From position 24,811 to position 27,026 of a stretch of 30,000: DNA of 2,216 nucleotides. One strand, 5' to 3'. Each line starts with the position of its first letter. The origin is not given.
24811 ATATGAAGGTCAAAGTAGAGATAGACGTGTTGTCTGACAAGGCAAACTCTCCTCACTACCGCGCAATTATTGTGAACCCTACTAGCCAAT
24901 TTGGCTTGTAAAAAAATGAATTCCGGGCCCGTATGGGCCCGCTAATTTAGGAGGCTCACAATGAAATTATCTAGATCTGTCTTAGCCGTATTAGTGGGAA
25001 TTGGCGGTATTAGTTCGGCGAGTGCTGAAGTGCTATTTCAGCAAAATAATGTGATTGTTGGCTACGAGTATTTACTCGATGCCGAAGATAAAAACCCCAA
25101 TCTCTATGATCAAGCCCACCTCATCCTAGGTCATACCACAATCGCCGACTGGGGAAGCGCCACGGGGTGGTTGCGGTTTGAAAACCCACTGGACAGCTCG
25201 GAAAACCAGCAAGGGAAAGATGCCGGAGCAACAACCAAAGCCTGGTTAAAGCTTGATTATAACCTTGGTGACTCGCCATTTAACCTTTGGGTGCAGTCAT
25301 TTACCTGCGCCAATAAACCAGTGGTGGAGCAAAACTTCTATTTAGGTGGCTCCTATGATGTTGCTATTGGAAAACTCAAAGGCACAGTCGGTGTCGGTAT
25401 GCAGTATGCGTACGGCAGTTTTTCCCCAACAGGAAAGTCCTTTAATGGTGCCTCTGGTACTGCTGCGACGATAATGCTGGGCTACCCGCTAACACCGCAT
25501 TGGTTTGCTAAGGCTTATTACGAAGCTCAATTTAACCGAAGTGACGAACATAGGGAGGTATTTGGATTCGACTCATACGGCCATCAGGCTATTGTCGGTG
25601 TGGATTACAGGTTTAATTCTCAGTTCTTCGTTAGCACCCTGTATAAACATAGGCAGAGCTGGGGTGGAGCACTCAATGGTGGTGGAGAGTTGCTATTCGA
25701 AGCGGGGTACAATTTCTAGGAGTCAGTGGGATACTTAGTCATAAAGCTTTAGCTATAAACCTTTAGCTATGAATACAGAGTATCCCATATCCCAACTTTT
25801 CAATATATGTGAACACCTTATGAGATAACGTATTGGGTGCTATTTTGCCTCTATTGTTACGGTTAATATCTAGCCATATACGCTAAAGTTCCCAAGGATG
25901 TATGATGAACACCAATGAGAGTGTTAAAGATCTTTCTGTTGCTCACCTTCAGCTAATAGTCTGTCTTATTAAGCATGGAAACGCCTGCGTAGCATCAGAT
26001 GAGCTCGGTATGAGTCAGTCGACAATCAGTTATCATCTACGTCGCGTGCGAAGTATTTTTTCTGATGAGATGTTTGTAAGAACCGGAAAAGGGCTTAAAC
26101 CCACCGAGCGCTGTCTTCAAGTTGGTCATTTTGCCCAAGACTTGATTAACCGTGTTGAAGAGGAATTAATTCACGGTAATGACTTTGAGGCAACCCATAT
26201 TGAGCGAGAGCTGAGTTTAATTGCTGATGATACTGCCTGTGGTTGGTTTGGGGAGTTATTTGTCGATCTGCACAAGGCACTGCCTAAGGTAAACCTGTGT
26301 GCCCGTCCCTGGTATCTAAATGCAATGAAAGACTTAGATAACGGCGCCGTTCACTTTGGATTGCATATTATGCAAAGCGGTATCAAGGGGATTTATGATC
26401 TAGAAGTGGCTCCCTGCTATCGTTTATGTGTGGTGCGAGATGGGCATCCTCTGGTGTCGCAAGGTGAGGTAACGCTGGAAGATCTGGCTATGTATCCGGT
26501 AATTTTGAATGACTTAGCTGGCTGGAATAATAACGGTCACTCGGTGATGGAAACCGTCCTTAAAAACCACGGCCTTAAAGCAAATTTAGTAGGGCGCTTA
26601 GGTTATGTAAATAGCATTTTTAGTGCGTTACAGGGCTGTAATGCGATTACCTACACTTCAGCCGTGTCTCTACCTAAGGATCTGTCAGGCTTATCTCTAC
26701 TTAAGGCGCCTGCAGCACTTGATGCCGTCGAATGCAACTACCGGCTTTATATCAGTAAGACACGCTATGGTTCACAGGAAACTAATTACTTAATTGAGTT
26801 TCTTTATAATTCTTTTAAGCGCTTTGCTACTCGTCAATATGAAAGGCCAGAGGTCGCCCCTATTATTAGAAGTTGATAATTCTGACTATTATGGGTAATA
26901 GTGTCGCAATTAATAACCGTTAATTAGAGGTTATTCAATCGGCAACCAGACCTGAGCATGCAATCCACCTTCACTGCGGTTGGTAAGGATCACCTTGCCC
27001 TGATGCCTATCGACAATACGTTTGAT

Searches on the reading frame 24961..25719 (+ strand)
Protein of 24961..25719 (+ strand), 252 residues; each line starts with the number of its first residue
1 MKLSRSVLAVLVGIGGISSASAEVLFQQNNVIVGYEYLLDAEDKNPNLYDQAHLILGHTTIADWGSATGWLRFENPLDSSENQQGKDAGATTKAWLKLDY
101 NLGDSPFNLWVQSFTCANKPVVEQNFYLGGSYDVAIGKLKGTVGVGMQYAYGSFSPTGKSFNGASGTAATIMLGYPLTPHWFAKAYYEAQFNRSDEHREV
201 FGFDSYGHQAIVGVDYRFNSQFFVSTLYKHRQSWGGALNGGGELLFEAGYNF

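Call 5: search_protein_families(library=pfam, proteins=[window:24961-25719:+])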
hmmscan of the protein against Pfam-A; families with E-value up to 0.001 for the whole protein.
window:24961-25719:+ (252 aa): 1 family
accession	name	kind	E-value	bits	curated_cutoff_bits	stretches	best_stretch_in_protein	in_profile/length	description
PF03502.19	Channel_Tsx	-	5e-18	66.2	27.2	1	43-252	16-244/244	Nucleoside-specific channel-forming protein, Tsx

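Call 6: search_protein_families(library=ncbifam, proteins=[window:24961-25719:+])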
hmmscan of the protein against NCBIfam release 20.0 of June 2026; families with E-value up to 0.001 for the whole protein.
window:24961-25719:+ (252 aa): 1 family
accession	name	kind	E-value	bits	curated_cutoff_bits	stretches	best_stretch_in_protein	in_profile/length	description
NF008574.0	PRK11528.1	equivalog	1.7e-07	31.4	282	1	18-199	18-202/254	hypothetical protein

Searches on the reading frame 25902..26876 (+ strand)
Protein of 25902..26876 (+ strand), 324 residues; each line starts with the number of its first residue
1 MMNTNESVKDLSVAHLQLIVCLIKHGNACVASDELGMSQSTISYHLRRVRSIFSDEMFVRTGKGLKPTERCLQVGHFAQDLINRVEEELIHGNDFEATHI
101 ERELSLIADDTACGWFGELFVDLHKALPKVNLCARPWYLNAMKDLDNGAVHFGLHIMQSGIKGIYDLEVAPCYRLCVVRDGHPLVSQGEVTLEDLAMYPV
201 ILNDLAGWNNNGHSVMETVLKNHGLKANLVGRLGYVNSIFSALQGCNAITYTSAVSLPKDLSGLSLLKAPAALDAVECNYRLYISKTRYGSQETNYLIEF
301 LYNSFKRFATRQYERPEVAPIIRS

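Call 5: search_protein_families(library=pfam, proteins=[window:25902-26876:+])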
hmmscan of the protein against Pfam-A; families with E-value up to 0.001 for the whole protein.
window:25902-26876:+ (324 aa): 3 families
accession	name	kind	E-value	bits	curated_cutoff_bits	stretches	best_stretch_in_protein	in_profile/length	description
PF00126.33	HTH_1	-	6.9e-12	45.6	26.6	1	15-70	3-58/60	Bacterial regulatory helix-turn-helix protein, lysR family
PF03466.25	LysR_substrate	-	7.3e-11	42.3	28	1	101-302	5-205/209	LysR substrate binding domain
PF01022.26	HTH_5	-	8.5e-05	22.8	22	1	19-48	7-38/47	Bacterial regulatory protein, arsR family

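Call 6: search_protein_families(library=ncbifam, proteins=[window:25902-26876:+])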
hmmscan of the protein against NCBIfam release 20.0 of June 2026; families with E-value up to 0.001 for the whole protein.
window:25902-26876:+ (324 aa): 19 families
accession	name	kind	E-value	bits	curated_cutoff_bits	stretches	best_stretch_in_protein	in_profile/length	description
NF007063.1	PRK09508.1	equivalog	2.8e-12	46.6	262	1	21-106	25-109/307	transcriptional regulator LeuO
NF009326.0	PRK12681.1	equivalog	3.7e-12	46.3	436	1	15-309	5-292/324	HTH-type transcriptional regulator CysB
NF009327.0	PRK12684.1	subfamily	3.9e-11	42.7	402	1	27-230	18-221/313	CysB family HTH-type transcriptional regulator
NF050187.1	TransRegBsrAPseudo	equivalog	8.5e-11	41.5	480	1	8-138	5-135/298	LysR family transcriptional regulator BsrA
TIGR02424.1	TF_pcaQ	equivalog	1.3e-10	40.7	303.8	1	176-240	171-231/300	pca operon transcription factor PcaQ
NF058504.1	TransRegCcpCBac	equivalog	1.5e-08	34.4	400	1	13-155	3-146/287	transcriptional regulator CcpC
NF047710.1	TransRegCitRGProt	equivalog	2.4e-08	33.6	400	1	16-88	15-87/295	DNA-binding transcriptional repressor CitR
TIGR03339.1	phn_lysR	subfamily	3.2e-08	33.2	341.1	1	22-226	8-207/279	aminoethylphosphonate catabolism associated LysR family transcriptional regulator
NF040786.1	LysR_Sec_metab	equivalog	1.3e-07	30.9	250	1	15-106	5-95/298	selenium metabolism-associated LysR family transcriptional regulator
NF047520.1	trans_act_CidR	equivalog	1.4e-06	27.7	415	1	13-202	3-193/292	cidABC operon transcriptional activator CidR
NF007581.0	PRK10216.1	equivalog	1.5e-06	27.5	314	1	9-171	6-167/319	HTH-type transcriptional regulator YidZ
NF008239.0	PRK11013.1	equivalog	5.6e-06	25.6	288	0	10-74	3-67/309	LysR family transcriptional regulator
NF009324.0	PRK12679.1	equivalog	4.5e-05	22.7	491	1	33-230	24-221/316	HTH-type transcriptional regulator Cbl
NF008554.1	PRK11482.1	equivalog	7.9e-05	21.8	277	1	30-73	48-91/317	YbeF family transcriptional regulator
NF008294.1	PRK11074.1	equivalog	0.00019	20.9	345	1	11-202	2-197/300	DNA-binding transcriptional activator PunR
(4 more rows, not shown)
